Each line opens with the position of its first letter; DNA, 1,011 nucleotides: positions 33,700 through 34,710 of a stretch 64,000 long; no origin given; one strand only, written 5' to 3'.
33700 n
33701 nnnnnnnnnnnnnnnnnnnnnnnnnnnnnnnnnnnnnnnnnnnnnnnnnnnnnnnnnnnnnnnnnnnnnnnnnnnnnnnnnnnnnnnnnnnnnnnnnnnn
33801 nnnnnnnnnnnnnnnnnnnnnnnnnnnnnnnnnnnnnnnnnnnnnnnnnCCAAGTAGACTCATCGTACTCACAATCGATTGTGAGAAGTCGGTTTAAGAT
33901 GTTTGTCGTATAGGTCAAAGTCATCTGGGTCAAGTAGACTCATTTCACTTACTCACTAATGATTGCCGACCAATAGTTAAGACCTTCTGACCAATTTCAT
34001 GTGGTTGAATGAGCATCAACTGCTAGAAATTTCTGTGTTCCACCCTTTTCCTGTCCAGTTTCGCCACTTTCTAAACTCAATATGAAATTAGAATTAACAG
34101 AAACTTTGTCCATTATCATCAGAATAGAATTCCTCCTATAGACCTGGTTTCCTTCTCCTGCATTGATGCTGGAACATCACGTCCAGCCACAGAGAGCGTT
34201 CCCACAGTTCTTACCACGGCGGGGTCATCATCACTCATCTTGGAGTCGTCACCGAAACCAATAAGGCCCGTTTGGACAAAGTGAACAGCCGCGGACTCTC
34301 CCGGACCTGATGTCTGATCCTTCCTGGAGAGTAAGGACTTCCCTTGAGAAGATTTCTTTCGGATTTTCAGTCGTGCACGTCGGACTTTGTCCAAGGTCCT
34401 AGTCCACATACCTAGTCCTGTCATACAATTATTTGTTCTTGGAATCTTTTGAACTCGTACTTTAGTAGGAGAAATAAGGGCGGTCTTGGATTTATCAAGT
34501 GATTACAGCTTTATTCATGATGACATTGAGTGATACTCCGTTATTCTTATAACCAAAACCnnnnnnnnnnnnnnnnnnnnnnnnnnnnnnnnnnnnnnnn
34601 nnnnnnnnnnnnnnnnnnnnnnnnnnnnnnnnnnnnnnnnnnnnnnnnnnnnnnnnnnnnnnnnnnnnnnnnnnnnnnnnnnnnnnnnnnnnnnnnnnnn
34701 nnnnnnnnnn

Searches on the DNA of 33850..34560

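Call 9: search_rna_families(source=window, start=33850, end=34560, threshold=evalue, max_evalue=10)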
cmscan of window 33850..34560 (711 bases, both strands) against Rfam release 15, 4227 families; matches with E-value up to 10: 3.
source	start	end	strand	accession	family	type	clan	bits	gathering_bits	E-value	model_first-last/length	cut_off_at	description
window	34051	34127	-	RF01164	SNORD107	Gene; snRNA; snoRNA; CD-box;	-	15.5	50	8.4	1-74/74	no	Small nucleolar RNA SNORD107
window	34085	34163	-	RF01501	Afu_199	Gene; snRNA; snoRNA; CD-box;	-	14.6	45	6.8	1-77/77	no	A. fimigatus snoRNA Afu_199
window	34208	34255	-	RF01304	sR5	Gene; snRNA; snoRNA; CD-box;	-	11.4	40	6.9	1-53/53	no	Small nucleolar RNA sR5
